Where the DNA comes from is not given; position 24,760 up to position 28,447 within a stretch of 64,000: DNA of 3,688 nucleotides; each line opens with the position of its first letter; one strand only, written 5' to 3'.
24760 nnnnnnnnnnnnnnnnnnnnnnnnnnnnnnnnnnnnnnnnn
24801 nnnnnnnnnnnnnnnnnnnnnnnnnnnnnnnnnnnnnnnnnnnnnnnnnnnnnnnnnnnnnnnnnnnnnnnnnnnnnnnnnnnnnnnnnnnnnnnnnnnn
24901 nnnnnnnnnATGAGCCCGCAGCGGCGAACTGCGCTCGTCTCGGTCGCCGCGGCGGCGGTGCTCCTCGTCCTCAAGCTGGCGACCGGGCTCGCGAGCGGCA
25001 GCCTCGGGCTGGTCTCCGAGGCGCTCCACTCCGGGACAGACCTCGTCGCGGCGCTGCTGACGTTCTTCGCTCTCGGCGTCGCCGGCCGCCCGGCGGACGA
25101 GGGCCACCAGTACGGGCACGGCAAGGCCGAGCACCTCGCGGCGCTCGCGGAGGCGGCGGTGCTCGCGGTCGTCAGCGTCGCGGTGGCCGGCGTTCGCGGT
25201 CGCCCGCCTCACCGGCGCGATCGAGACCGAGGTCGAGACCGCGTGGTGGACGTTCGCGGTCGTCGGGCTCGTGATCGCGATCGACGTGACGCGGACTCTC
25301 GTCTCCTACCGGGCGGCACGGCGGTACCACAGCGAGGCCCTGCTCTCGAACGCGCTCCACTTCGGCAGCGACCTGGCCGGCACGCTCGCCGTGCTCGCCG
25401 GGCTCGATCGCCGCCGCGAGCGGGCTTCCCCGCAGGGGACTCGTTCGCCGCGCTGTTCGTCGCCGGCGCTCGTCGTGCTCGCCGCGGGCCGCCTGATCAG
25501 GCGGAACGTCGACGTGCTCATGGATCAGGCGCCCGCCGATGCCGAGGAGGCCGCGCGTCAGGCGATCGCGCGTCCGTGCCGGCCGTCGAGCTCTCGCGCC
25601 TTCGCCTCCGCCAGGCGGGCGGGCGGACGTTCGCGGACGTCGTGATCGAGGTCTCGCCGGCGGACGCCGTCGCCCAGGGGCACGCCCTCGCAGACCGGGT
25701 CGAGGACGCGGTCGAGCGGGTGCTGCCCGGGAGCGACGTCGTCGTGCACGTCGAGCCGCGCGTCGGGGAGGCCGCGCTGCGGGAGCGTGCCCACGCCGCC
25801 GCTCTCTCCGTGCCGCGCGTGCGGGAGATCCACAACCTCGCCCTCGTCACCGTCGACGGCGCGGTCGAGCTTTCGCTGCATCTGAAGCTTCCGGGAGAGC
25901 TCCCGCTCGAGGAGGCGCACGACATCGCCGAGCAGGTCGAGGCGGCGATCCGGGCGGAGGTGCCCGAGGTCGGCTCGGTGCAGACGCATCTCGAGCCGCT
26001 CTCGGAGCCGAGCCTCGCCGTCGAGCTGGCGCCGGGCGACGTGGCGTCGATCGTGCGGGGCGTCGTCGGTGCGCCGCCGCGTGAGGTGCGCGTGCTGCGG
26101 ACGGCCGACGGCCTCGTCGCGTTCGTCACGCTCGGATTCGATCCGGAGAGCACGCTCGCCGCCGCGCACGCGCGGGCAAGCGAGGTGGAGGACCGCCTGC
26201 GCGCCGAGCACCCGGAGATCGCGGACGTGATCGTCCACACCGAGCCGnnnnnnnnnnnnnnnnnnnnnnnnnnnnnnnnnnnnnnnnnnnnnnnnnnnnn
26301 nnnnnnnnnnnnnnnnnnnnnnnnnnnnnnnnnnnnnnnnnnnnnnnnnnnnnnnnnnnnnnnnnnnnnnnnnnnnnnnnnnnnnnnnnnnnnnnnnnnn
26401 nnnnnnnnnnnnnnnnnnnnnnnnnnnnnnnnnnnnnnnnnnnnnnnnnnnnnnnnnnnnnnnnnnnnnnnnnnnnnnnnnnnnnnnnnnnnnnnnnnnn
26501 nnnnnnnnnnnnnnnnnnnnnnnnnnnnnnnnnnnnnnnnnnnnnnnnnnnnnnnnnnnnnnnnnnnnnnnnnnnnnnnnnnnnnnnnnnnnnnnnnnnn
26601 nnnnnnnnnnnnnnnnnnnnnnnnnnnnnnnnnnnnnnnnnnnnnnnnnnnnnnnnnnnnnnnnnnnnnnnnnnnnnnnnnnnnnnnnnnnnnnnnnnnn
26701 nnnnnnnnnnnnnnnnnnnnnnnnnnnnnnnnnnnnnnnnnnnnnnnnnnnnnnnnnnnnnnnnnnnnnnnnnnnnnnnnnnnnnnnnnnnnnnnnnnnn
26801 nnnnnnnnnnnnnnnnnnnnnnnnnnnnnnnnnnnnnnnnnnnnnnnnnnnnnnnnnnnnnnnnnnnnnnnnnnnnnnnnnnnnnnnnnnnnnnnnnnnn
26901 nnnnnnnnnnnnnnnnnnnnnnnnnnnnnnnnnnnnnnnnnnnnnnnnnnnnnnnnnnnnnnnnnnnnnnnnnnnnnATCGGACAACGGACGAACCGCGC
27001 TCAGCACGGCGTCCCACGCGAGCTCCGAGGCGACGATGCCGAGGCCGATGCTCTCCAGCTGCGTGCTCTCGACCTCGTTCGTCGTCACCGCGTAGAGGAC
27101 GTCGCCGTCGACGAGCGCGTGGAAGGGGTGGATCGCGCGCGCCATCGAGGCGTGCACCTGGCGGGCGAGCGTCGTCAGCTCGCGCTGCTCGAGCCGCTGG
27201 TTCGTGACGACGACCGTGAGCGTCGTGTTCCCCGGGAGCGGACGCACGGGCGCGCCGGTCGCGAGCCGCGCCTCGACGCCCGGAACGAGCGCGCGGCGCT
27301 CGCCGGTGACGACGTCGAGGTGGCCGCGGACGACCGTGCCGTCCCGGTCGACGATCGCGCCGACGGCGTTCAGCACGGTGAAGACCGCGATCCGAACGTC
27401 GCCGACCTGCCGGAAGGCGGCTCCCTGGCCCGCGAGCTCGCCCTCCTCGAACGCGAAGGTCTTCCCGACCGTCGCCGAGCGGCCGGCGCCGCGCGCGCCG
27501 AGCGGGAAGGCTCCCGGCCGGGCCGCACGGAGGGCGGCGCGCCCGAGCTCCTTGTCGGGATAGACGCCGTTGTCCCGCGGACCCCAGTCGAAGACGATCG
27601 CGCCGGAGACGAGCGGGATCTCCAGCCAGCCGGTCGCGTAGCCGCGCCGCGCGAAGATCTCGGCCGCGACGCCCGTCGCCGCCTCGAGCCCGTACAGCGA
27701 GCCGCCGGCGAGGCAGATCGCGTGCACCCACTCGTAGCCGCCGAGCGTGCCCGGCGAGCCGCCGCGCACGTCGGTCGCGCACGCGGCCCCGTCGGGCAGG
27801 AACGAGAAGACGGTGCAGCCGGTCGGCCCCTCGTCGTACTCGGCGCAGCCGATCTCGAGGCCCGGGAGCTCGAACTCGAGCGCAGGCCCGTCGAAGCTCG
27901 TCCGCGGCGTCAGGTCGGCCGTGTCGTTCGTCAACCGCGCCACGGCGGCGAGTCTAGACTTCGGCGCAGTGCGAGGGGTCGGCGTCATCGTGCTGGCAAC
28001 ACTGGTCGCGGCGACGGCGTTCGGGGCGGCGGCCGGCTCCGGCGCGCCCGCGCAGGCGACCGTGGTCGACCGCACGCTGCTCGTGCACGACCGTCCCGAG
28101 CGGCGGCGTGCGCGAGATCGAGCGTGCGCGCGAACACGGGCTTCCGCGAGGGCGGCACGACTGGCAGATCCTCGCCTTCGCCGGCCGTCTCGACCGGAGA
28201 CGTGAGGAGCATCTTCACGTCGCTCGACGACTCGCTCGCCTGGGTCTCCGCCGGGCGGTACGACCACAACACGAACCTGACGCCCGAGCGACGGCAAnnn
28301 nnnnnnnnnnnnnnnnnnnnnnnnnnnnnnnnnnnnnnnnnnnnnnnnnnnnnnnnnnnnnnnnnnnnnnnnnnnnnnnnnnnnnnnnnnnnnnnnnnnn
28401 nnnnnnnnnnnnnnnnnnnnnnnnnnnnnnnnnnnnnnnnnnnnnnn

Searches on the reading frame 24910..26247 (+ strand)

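Call 68: search_protein_families(library=pfam, proteins=[window:24910-26247:+], max_evalue=0.00001)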
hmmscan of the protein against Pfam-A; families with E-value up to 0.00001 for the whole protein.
window:24910-26247:+ (446 aa): 2 families
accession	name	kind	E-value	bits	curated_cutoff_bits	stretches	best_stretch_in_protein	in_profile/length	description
PF16916.11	ZT_dimer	-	4.4e-39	132.8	26.7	3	293-363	8-77/78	Dimerisation domain of Zinc Transporter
PF01545.26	Cation_efflux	-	1.4e-18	67.8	26.6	1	9-91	2-84/198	Cation efflux family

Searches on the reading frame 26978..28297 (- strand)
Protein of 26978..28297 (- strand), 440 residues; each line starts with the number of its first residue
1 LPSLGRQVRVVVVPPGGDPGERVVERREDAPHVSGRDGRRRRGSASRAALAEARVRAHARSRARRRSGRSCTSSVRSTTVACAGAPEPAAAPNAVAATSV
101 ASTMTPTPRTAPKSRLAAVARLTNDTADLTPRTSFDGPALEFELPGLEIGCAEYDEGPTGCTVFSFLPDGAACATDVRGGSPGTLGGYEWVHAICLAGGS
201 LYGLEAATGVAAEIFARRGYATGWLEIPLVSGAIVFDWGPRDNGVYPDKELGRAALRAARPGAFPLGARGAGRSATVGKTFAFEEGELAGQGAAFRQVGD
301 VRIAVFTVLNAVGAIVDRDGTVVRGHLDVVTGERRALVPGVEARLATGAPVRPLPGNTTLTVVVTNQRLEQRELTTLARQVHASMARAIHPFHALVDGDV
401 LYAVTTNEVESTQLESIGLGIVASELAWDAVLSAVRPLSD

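Call 68: search_protein_families(library=pfam, proteins=[window:26978-28297:-], max_evalue=0.00001)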
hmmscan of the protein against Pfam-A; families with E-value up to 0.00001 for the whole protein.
window:26978-28297:- (440 aa): 1 family
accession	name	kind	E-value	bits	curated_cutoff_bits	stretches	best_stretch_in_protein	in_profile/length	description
PF03576.19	Peptidase_S58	-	1.5e-16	61.2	23.9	1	144-412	6-263/307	Peptidase family S58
